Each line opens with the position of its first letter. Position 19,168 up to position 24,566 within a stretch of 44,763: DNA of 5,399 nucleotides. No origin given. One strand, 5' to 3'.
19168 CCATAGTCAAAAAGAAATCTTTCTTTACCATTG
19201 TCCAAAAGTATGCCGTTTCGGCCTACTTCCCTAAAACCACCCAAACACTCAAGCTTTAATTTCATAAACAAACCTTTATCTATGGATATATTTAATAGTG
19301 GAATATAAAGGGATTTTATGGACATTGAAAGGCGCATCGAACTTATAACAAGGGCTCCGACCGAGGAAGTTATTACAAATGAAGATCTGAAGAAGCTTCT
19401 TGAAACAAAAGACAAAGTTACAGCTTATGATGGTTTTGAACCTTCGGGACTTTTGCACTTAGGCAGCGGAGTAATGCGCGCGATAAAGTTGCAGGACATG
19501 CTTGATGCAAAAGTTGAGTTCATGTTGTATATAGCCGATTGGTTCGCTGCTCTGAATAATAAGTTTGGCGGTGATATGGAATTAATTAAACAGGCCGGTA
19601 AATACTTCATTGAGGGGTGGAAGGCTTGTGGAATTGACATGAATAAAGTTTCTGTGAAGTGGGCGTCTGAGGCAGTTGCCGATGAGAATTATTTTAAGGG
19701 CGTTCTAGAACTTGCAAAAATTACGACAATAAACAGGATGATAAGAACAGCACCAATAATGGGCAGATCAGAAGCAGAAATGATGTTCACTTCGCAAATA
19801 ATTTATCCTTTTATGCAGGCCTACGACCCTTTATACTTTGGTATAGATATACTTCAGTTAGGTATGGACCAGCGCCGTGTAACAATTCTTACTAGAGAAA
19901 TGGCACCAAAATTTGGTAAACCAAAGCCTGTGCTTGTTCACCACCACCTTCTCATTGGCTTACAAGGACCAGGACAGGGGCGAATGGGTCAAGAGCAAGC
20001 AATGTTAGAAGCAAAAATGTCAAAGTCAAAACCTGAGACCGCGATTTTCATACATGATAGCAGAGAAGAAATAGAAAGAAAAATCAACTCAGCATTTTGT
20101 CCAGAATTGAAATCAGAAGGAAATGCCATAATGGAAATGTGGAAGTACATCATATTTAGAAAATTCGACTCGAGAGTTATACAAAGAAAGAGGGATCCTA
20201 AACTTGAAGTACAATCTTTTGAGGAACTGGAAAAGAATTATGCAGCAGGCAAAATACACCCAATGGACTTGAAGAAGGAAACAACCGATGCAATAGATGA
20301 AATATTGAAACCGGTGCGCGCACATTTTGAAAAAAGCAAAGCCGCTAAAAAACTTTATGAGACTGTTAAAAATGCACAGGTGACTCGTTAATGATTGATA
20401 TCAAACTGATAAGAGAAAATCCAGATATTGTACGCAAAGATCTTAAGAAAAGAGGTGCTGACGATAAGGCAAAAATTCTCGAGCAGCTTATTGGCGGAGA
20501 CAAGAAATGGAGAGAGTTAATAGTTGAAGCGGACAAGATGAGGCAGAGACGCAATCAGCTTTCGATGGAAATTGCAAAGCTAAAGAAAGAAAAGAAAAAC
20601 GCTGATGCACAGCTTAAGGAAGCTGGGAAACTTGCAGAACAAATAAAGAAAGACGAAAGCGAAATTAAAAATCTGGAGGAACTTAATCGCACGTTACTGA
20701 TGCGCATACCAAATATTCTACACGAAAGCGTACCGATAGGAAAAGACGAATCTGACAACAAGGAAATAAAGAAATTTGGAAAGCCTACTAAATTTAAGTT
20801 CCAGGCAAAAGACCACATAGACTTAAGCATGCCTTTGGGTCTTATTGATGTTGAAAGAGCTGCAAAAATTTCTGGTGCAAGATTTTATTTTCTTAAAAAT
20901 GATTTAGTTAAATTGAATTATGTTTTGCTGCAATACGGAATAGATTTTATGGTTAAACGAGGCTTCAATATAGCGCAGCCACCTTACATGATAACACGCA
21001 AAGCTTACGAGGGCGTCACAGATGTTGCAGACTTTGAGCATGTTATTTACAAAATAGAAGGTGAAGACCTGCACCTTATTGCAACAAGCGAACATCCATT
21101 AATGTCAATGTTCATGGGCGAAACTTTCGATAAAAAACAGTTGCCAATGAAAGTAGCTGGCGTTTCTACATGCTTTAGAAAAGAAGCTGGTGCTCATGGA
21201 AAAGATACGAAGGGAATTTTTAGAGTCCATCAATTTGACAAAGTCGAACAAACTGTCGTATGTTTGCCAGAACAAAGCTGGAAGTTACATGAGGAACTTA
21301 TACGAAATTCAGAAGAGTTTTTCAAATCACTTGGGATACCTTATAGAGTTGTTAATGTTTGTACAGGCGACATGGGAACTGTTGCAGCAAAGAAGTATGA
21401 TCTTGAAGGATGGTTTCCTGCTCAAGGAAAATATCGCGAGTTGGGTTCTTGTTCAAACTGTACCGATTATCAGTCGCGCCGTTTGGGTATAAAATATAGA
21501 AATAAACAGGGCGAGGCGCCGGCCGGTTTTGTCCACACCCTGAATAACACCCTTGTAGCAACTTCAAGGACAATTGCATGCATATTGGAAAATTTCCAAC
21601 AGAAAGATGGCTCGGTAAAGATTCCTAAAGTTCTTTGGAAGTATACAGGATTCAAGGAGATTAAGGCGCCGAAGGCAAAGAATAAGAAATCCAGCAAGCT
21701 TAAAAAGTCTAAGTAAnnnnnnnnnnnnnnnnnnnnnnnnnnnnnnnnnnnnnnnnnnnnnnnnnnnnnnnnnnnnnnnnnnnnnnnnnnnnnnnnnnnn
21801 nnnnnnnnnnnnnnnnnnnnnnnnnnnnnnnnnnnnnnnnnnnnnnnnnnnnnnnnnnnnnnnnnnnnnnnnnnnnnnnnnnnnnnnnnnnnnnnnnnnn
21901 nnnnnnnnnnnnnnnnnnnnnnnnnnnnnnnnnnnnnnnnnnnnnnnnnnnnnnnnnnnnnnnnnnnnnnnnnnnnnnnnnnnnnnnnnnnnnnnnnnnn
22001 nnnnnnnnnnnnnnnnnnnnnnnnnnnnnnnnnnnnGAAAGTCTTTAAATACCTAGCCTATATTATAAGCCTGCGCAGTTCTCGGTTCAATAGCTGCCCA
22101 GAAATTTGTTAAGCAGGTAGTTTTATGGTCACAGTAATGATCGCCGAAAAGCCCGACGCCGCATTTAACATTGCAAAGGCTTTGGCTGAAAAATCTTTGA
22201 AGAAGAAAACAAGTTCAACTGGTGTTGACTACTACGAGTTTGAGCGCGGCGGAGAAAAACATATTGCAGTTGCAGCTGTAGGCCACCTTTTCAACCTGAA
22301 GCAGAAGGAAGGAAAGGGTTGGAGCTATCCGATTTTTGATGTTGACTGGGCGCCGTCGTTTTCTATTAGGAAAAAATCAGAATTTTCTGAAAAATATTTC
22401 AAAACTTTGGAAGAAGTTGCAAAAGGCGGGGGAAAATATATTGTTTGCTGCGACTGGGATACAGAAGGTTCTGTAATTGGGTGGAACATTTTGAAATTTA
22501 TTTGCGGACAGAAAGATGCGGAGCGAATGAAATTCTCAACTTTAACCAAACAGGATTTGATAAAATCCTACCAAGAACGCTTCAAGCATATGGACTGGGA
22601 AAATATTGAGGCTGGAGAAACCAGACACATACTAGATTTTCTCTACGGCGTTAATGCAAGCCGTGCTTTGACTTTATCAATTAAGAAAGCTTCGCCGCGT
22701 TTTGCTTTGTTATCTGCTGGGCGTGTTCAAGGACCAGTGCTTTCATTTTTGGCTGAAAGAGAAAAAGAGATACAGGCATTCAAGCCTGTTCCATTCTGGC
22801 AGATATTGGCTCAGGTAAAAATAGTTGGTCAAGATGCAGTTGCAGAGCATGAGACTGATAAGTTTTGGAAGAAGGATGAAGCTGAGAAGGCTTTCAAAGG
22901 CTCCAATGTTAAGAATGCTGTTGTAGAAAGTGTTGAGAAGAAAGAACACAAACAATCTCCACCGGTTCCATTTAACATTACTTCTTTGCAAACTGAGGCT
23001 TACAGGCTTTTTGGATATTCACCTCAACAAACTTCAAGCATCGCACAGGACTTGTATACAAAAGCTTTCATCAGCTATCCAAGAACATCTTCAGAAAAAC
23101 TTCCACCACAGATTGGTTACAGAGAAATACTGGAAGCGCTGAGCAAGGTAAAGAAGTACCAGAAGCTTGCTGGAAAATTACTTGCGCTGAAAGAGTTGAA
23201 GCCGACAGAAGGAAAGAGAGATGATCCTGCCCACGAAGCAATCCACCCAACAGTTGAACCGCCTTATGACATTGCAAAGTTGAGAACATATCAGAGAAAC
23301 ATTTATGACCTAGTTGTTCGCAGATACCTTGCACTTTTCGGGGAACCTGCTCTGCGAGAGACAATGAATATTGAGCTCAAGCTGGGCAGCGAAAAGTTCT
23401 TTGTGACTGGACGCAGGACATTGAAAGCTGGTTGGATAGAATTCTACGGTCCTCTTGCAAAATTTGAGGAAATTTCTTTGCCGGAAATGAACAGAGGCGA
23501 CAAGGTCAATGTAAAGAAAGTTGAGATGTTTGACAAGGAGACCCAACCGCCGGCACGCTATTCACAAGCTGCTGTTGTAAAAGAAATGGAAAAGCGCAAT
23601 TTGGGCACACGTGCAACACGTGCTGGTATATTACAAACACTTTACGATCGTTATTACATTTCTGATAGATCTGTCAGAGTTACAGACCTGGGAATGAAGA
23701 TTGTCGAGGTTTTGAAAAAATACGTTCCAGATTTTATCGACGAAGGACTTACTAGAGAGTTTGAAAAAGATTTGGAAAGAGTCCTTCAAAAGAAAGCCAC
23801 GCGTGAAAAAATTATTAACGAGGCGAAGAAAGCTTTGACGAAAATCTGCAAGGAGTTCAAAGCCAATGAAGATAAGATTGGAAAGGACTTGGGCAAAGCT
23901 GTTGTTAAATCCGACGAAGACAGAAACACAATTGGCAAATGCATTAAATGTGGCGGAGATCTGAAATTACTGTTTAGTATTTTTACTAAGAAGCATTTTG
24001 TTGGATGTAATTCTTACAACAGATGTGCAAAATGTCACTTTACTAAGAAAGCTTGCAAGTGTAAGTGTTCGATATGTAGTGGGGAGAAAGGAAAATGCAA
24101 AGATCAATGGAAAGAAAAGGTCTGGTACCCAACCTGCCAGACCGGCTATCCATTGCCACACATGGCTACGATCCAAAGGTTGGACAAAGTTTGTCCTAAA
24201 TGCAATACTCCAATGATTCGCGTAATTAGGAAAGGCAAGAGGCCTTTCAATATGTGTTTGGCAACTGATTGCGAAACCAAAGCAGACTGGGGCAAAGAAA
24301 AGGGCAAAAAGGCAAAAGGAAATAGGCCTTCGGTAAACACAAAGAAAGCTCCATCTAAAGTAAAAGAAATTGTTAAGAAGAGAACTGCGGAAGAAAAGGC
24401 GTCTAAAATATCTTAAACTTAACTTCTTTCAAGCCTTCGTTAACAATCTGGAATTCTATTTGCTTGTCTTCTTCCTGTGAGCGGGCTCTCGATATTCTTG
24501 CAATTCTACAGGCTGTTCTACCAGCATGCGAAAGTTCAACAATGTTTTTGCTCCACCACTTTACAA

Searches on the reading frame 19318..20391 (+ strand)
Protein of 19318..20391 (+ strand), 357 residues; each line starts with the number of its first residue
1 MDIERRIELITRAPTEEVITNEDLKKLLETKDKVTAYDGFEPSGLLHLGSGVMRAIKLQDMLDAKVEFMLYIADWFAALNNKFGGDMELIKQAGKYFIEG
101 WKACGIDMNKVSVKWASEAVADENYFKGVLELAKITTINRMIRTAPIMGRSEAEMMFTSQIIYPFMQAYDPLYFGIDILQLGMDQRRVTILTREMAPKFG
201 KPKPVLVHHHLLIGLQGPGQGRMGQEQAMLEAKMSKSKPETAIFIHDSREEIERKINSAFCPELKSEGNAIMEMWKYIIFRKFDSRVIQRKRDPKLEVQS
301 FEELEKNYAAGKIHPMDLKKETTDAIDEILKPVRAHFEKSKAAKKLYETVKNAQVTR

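Call 29: search_protein_families(library=pfam, proteins=[window:19318-20391:+])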
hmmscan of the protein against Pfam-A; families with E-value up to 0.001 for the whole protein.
window:19318-20391:+ (357 aa): 1 family
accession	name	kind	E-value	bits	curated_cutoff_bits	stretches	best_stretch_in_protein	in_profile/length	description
PF00579.31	tRNA-synt_1b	-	4.9e-47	161.1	21.1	1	31-331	3-292/292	tRNA synthetases class I (W and Y)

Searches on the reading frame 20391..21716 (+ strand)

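Call 29: search_protein_families(library=pfam, proteins=[window:20391-21716:+])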
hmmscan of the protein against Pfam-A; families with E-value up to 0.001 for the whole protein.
window:20391-21716:+ (441 aa): 2 families
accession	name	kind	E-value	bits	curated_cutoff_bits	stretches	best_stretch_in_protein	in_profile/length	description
PF00587.30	tRNA-synt_2b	-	1.6e-45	155.8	29.3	1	224-402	8-179/179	tRNA synthetase class II core domain (G, H, P, S and T)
PF02403.27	Seryl_tRNA_N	-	1.5e-25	90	28.2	1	1-109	1-107/108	Seryl-tRNA synthetase N-terminal domain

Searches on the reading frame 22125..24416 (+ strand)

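Call 29: search_protein_families(library=pfam, proteins=[window:22125-24416:+])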
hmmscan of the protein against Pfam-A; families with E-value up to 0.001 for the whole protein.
window:22125-24416:+ (763 aa): 2 families
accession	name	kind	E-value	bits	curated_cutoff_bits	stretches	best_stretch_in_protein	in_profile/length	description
PF01131.25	Topoisom_bac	-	8.8e-119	397.6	35.1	1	157-564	3-410/411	DNA topoisomerase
PF01751.28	Toprim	-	9.4e-12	45.4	23.1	1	4-138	2-94/96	Toprim domain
